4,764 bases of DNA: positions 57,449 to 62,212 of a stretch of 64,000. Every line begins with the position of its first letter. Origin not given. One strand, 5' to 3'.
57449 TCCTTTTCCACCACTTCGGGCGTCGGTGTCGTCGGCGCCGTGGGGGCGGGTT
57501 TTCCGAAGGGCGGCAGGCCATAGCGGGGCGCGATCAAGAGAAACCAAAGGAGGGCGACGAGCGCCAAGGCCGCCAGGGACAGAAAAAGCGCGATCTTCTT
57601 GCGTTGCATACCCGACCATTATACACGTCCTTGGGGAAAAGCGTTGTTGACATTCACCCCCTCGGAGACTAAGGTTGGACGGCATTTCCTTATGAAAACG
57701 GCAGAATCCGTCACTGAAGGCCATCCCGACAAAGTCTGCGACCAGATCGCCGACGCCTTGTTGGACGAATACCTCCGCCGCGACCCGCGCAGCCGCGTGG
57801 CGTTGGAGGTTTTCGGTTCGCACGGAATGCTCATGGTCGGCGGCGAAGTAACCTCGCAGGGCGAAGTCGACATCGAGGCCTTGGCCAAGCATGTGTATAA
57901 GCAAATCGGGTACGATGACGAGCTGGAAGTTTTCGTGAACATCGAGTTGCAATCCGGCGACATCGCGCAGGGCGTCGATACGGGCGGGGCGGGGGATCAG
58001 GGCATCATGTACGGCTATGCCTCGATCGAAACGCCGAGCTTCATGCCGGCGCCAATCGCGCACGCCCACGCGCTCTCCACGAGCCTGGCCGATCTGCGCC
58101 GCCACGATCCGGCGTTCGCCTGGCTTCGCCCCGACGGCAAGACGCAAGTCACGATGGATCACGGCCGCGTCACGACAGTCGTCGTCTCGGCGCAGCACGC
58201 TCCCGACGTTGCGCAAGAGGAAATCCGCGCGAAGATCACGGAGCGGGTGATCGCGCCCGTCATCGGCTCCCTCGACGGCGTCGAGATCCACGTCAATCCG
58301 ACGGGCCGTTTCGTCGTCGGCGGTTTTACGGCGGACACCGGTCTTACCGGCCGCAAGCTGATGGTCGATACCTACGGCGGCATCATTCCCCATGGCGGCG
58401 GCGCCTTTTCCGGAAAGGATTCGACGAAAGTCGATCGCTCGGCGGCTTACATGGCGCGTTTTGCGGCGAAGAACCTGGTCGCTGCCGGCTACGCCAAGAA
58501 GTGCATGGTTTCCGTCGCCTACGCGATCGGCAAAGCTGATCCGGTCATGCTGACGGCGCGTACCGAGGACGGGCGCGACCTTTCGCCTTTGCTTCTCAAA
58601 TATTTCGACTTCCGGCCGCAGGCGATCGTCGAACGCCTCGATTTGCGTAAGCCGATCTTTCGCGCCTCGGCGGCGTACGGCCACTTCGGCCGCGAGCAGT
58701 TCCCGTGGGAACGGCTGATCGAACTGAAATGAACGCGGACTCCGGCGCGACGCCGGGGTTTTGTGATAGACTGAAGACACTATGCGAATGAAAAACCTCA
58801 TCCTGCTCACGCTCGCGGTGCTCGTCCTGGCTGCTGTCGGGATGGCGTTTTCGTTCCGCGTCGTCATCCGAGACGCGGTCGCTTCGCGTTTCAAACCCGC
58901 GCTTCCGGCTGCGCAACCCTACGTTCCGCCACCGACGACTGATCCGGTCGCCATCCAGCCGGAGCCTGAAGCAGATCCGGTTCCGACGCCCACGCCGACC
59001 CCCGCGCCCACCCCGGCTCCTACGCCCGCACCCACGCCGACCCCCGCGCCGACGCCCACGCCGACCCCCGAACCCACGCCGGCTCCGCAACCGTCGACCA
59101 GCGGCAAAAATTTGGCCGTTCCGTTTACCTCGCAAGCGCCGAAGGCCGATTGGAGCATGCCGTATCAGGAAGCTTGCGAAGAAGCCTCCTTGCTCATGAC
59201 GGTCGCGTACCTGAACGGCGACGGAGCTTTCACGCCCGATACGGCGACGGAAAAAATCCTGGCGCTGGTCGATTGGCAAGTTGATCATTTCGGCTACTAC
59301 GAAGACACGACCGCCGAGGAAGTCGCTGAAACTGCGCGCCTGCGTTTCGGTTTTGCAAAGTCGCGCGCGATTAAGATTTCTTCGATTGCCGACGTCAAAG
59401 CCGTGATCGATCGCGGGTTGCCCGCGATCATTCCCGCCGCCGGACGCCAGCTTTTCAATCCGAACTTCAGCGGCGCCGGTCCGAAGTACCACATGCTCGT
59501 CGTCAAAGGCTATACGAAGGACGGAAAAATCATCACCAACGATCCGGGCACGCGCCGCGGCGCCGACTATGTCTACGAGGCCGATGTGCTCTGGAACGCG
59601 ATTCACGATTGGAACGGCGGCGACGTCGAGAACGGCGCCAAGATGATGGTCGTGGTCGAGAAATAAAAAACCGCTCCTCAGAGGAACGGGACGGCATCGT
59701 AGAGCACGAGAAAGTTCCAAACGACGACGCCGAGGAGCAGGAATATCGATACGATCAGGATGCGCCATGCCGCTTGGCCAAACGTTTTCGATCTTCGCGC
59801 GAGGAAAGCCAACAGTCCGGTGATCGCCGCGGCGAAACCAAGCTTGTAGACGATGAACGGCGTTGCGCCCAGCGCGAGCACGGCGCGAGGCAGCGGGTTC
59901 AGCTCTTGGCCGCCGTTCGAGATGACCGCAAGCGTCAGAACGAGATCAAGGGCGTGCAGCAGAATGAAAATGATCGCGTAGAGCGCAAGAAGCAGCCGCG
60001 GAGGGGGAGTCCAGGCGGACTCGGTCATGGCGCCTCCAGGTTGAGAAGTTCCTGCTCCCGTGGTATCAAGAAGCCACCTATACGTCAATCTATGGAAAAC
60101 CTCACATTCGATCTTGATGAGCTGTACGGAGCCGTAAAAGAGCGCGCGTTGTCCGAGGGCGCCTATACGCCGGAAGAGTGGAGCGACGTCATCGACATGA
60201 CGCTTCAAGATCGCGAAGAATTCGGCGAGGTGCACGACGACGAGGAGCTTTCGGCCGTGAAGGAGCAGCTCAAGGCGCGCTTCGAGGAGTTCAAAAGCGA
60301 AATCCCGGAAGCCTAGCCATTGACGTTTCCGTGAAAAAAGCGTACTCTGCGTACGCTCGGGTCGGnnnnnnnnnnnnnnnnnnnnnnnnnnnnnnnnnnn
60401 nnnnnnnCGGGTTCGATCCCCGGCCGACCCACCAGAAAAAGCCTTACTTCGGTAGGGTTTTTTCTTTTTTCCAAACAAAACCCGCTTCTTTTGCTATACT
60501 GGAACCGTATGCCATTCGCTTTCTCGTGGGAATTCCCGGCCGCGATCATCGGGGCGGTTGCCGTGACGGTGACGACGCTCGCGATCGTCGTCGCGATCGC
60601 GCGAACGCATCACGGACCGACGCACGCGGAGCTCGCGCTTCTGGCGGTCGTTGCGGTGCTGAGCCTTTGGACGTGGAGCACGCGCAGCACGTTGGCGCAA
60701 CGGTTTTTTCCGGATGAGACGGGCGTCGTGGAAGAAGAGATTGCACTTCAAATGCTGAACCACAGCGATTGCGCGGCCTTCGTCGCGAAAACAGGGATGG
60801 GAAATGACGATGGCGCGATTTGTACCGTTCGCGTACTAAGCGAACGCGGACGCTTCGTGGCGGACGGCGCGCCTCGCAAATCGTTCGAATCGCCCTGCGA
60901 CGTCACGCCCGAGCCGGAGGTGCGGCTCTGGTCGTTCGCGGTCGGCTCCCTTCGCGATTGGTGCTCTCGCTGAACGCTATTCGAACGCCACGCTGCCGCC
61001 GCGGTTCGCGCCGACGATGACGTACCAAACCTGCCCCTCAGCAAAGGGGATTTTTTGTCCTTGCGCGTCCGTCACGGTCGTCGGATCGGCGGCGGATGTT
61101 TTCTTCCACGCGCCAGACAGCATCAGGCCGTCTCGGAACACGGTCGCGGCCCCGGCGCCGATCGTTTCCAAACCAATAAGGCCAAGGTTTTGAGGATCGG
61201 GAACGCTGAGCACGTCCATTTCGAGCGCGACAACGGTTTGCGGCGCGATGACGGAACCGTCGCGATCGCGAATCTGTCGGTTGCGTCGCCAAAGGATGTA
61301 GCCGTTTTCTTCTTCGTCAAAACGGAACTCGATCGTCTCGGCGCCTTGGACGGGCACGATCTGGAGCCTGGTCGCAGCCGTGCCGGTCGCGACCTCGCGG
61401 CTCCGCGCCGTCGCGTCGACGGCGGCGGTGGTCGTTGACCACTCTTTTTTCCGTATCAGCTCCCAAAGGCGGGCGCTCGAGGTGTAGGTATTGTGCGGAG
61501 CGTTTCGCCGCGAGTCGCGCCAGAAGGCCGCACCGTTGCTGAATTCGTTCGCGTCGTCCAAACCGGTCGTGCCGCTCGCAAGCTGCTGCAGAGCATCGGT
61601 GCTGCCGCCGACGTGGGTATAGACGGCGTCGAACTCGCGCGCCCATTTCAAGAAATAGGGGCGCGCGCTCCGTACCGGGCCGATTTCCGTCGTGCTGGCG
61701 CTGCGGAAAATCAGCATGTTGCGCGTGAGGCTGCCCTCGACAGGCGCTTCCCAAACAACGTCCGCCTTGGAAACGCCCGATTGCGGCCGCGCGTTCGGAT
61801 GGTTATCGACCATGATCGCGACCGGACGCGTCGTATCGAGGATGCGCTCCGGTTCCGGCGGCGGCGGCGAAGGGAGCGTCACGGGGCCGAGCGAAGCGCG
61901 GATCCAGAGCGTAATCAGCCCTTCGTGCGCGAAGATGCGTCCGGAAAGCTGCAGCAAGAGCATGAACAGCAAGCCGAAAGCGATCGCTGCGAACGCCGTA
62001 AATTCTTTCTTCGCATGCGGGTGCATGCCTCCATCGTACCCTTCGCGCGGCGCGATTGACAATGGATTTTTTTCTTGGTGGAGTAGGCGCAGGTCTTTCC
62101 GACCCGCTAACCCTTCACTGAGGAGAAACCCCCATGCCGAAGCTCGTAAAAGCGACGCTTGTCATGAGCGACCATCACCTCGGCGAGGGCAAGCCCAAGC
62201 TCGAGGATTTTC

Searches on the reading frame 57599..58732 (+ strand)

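Call 19: search_protein_families(library=pfam, proteins=[window:57599-58732:+], max_evalue=0.001)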
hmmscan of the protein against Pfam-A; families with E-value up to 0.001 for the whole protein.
window:57599-58732:+ (377 aa): 3 families
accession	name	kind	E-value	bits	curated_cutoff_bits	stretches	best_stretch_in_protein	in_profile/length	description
PF02773.21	S-AdoMet_synt_C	-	1.5e-54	184.1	25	1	240-372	1-138/138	S-adenosylmethionine synthetase, C-terminal domain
PF02772.21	S-AdoMet_synt_M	-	2.3e-36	125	29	1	130-238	3-120/120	S-adenosylmethionine synthetase, central domain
PF00438.25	S-AdoMet_synt_N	-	4.6e-29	101.3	33.1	1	32-111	3-82/99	S-adenosylmethionine synthetase, N-terminal domain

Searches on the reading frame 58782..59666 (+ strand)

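Call 19: search_protein_families(library=pfam, proteins=[window:58782-59666:+], max_evalue=0.001)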
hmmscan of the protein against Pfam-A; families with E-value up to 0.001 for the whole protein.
window:58782-59666:+ (294 aa): 1 family
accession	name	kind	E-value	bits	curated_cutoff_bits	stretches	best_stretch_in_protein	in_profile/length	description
PF13529.12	Peptidase_C39_2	-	1.4e-10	42.4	24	1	111-255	1-142/143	Peptidase_C39 like family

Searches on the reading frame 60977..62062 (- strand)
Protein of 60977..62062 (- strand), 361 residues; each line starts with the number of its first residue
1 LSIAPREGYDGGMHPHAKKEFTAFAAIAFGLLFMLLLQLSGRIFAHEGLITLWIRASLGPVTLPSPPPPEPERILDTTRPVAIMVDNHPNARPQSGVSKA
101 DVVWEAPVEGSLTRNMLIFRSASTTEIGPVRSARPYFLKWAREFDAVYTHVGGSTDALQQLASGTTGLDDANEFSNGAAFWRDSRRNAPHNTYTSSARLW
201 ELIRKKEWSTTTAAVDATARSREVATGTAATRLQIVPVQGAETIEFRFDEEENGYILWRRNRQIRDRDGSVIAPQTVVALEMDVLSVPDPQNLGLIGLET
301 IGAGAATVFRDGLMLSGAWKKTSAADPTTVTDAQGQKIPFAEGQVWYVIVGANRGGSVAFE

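Call 19: search_protein_families(library=pfam, proteins=[window:60977-62062:-], max_evalue=0.001)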
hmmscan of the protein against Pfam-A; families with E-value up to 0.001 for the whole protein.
window:60977-62062:- (361 aa): 2 families
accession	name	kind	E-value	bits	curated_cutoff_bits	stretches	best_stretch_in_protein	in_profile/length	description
PF11258.13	DUF3048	-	3.6e-48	163.9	25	1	76-208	12-147/148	Protein of unknown function (DUF3048) N-terminal domain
PF17479.7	DUF3048_C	-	7.8e-16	58.9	25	1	239-346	6-113/114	Protein of unknown function (DUF3048) C-terminal domain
